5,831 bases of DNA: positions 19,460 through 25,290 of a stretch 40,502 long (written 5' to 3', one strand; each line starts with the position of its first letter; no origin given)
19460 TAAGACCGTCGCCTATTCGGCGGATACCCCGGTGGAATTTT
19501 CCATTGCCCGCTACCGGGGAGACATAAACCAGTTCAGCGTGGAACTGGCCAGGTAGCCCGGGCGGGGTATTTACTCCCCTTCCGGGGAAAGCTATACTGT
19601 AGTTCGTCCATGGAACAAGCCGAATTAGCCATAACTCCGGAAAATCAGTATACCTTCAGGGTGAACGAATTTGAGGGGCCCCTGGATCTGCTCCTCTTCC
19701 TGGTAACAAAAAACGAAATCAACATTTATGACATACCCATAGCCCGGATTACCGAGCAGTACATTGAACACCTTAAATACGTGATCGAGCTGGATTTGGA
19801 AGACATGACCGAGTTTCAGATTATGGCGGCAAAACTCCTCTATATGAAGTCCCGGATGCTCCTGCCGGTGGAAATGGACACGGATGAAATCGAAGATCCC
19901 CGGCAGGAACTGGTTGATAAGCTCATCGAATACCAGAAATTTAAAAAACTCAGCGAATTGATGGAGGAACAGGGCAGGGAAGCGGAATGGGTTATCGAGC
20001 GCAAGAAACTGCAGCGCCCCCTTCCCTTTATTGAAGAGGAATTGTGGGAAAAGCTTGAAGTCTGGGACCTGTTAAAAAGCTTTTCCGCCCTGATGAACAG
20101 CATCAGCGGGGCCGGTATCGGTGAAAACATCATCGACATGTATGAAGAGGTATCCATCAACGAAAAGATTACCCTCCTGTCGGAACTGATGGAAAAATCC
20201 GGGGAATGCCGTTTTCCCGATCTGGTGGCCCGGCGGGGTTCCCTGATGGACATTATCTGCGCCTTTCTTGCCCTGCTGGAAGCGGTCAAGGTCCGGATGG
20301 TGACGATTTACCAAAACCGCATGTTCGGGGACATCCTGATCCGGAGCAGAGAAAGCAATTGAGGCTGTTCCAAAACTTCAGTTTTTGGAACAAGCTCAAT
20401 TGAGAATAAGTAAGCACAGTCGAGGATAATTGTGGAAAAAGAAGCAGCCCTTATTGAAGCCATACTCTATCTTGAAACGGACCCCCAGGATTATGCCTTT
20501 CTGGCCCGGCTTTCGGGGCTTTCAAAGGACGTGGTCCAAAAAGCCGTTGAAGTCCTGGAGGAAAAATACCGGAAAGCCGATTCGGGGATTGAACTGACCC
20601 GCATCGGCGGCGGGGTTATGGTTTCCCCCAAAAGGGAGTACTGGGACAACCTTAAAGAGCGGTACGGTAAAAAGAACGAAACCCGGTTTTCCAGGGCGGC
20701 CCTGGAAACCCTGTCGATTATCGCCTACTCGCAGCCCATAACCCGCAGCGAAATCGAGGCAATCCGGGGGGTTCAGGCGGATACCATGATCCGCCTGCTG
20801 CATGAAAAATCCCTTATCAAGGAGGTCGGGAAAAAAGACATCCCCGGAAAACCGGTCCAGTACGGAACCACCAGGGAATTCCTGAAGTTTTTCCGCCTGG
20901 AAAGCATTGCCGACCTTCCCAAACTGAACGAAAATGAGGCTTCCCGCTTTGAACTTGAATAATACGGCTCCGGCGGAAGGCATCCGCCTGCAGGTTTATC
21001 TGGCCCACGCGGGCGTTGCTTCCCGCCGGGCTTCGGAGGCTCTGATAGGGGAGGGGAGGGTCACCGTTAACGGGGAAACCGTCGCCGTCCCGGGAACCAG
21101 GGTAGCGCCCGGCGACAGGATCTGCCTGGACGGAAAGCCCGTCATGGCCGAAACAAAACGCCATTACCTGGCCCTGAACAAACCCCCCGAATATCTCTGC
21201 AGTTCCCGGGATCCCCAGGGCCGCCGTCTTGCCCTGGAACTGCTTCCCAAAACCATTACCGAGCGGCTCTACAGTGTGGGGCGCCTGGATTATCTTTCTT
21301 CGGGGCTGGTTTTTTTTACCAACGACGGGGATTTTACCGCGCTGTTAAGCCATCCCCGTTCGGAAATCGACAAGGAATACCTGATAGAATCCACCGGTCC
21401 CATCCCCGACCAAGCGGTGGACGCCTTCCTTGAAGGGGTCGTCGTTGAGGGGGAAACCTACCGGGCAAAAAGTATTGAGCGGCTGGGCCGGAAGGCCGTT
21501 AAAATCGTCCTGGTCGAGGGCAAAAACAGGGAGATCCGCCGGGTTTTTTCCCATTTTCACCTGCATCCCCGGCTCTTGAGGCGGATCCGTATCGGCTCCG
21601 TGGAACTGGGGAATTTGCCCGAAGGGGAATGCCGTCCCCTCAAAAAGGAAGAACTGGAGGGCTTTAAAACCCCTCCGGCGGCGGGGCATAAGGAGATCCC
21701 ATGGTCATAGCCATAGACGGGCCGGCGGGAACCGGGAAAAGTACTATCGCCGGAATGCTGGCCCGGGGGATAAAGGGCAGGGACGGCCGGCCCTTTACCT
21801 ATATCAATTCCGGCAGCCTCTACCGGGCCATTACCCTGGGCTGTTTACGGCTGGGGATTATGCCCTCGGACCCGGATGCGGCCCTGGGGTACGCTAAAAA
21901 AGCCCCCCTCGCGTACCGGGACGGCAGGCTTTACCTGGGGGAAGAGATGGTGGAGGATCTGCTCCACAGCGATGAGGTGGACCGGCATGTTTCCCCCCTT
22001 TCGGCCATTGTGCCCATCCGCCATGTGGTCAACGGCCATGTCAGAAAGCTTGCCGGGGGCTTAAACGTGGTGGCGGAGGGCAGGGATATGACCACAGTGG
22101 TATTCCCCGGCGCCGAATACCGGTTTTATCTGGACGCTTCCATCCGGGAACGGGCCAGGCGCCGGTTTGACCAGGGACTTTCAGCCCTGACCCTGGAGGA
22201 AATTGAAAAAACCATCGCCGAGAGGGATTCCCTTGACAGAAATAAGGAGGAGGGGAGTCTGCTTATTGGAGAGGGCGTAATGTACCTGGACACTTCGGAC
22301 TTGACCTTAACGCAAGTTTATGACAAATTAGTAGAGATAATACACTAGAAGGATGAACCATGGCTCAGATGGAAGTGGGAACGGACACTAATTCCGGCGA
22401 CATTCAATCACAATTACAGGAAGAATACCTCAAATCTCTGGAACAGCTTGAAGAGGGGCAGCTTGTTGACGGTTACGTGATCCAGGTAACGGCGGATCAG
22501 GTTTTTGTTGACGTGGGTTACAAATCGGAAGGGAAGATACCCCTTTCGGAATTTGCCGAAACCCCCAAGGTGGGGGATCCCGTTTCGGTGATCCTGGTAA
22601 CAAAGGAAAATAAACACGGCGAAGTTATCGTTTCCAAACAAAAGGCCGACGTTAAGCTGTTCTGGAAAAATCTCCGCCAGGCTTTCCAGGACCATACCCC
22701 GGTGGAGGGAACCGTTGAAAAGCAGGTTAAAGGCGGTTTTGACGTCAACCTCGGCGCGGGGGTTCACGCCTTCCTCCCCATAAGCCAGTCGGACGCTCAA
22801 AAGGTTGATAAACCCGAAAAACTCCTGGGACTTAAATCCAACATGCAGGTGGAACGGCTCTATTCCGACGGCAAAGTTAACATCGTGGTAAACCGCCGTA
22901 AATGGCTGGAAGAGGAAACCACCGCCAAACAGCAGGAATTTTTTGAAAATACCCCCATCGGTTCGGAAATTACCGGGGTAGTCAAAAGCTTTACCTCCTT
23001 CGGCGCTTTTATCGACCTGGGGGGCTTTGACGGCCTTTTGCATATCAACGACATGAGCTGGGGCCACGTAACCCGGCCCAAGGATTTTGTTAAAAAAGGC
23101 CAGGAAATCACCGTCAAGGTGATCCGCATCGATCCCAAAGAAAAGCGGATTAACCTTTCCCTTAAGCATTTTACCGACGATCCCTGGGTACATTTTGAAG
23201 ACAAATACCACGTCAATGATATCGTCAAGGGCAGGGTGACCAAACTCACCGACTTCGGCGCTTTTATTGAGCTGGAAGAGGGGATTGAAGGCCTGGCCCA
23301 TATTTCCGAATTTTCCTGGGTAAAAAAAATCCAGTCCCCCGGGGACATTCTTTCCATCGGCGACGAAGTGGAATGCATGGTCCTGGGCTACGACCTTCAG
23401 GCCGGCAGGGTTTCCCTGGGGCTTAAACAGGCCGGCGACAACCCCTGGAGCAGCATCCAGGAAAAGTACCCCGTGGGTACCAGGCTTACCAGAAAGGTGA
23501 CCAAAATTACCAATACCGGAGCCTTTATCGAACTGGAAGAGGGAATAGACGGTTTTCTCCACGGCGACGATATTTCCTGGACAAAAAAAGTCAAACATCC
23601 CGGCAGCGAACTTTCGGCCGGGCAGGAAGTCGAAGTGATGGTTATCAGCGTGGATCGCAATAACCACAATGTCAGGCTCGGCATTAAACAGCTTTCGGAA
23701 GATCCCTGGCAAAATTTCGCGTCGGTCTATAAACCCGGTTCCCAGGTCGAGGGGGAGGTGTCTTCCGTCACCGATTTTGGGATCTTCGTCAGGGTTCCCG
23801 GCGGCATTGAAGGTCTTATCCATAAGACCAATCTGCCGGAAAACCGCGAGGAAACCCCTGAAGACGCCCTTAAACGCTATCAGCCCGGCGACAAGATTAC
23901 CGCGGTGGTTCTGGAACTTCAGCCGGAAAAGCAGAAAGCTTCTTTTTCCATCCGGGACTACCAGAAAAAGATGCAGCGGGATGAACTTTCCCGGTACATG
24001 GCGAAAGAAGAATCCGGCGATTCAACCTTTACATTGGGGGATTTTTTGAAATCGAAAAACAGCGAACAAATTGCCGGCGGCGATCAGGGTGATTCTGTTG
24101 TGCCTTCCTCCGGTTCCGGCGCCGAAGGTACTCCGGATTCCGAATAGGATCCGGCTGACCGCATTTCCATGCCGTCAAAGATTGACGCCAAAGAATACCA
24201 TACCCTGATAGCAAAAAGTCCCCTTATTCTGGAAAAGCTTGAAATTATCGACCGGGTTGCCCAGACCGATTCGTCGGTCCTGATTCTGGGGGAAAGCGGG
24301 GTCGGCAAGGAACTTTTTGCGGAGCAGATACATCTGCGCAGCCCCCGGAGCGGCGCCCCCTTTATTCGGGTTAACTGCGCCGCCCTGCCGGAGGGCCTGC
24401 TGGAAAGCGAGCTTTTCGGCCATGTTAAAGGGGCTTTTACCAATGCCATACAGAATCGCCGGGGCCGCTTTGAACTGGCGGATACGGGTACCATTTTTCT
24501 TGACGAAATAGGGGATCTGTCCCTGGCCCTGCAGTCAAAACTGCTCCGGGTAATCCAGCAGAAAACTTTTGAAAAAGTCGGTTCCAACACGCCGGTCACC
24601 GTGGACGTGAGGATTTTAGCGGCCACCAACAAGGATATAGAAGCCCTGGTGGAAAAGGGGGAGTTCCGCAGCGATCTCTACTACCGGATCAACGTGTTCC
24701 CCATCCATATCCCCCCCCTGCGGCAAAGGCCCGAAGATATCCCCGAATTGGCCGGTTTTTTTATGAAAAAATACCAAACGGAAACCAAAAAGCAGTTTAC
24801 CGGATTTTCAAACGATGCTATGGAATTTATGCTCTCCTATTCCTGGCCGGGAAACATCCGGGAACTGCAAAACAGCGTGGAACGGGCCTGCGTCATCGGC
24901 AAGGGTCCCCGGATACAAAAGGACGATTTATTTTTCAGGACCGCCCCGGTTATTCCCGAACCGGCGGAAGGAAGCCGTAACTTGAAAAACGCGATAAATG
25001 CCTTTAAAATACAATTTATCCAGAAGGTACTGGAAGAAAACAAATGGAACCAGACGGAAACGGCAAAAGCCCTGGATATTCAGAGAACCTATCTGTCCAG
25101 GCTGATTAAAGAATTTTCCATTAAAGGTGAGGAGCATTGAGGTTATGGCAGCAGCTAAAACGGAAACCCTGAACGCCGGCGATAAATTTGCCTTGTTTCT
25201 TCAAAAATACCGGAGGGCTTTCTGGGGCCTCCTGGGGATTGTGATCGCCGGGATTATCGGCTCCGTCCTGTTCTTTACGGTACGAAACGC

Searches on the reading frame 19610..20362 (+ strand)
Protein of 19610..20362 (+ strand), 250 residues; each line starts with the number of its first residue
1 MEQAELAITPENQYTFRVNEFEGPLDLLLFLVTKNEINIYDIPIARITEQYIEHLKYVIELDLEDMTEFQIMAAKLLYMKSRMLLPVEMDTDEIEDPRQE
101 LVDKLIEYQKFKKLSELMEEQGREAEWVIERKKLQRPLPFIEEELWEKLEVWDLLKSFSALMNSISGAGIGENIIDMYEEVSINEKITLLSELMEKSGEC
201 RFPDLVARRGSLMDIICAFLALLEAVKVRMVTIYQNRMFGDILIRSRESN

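Call 35: search_protein_families(library=pfam, proteins=[window:19610-20362:+], max_evalue=0.00001)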
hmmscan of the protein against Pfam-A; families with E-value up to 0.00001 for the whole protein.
window:19610-20362:+ (250 aa): 1 family
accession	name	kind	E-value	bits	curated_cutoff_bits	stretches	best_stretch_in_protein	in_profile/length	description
PF02616.19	SMC_ScpA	-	3.7e-31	109.3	24.6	1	31-244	1-229/232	Segregation and condensation protein ScpA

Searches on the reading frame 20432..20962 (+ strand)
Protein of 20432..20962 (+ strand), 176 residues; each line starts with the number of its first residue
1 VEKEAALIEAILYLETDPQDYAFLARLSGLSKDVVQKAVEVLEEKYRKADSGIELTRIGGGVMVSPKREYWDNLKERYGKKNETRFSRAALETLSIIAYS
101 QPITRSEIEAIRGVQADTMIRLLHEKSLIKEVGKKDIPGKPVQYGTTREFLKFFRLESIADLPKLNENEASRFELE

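Call 35: search_protein_families(library=pfam, proteins=[window:20432-20962:+], max_evalue=0.00001)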
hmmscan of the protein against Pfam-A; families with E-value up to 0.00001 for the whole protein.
window:20432-20962:+ (176 aa): 1 family
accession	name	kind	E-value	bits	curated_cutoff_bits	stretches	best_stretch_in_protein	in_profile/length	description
PF04079.22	SMC_ScpB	-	4.8e-51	172.9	27.4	1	7-165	2-160/160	Segregation and condensation complex subunit ScpB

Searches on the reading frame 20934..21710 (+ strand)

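Call 35: search_protein_families(library=pfam, proteins=[window:20934-21710:+], max_evalue=0.00001)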
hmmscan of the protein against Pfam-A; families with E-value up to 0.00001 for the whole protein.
window:20934-21710:+ (258 aa): 2 families
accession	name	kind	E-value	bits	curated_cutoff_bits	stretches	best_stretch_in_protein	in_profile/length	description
PF00849.27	PseudoU_synth_2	-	4.2e-19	69.7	26.8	1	77-207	1-152/152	RNA pseudouridylate synthase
PF01479.30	S4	-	1.2e-12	47.7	22.8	1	18-63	2-48/48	S4 domain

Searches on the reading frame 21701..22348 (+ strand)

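Call 35: search_protein_families(library=pfam, proteins=[window:21701-22348:+], max_evalue=0.00001)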
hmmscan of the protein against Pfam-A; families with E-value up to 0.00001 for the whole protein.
window:21701-22348:+ (215 aa): 1 family
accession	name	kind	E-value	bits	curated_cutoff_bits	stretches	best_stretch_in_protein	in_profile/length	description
PF02224.24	Cytidylate_kin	-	4e-56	190.5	26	1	3-215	1-210/211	Cytidylate kinase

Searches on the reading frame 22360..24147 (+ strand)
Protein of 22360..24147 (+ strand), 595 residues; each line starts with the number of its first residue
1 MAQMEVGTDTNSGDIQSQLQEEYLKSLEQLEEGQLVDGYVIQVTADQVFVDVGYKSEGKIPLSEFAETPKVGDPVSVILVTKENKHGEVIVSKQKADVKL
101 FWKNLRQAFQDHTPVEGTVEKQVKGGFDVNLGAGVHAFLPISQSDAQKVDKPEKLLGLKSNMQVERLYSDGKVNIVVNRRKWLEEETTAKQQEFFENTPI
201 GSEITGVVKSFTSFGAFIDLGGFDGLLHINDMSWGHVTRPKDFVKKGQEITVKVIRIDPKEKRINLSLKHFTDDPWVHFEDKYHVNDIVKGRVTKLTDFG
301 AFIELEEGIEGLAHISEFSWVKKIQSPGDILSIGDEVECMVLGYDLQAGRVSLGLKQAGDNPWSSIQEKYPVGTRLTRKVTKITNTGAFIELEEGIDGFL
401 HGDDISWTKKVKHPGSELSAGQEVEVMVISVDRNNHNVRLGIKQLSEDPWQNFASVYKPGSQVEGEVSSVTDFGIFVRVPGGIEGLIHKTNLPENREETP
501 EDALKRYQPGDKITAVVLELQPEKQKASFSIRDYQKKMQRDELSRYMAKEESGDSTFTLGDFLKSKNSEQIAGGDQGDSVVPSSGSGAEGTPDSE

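Call 36: search_protein_families(library=pfam, proteins=[window:22360-24147:+], max_evalue=0.00001)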
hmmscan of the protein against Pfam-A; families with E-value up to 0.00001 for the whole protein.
window:22360-24147:+ (595 aa): 5 families
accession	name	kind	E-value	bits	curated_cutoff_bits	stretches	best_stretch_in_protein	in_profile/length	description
PF00575.29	S1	-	8.8e-85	279.6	22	5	200-269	4-74/74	S1 RNA binding domain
PF23459.1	S1_RRP5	-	4.8e-29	101.2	27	0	457-528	1-69/72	RRP5 S1 domain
PF21710.3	Spt6_S1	-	7.3e-13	49.1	27.5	0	466-534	23-89/91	Spt6, S1/OB domain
PF17092.11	PCB_OB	-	1.5e-10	42.3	27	0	380-422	39-91/111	Penicillin-binding protein OB-like domain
PF13509.12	S1_2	-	8.4e-10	39.1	21.8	0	372-406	1-35/61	S1 domain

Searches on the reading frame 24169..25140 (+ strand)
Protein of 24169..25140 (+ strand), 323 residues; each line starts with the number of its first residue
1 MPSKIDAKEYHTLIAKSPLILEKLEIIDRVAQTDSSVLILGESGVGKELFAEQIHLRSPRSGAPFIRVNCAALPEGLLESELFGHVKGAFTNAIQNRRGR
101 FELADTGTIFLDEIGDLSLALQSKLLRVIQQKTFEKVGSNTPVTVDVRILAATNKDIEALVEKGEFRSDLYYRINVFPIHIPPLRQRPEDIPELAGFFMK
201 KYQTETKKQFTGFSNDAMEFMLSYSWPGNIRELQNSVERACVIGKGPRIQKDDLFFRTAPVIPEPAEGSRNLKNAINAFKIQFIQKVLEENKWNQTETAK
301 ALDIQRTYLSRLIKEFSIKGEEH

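Call 36: search_protein_families(library=pfam, proteins=[window:24169-25140:+], max_evalue=0.00001)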
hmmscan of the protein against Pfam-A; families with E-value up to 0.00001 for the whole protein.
window:24169-25140:+ (323 aa): 4 families
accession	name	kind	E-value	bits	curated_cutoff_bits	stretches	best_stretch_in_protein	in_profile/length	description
PF00158.32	Sigma54_activat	-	3.9e-70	235.3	20.2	1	14-180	2-168/168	Sigma-54 interaction domain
PF25601.1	AAA_lid_14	-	5.6e-24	84.2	27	1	185-256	1-72/87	AAA+ ATPase lid domain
PF14532.12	Sigma54_activ_2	-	4.8e-18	66.2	25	1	15-184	2-138/138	Sigma-54 interaction domain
PF02954.25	HTH_8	-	2.8e-06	27.4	22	1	284-316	10-42/42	Bacterial regulatory protein, Fis family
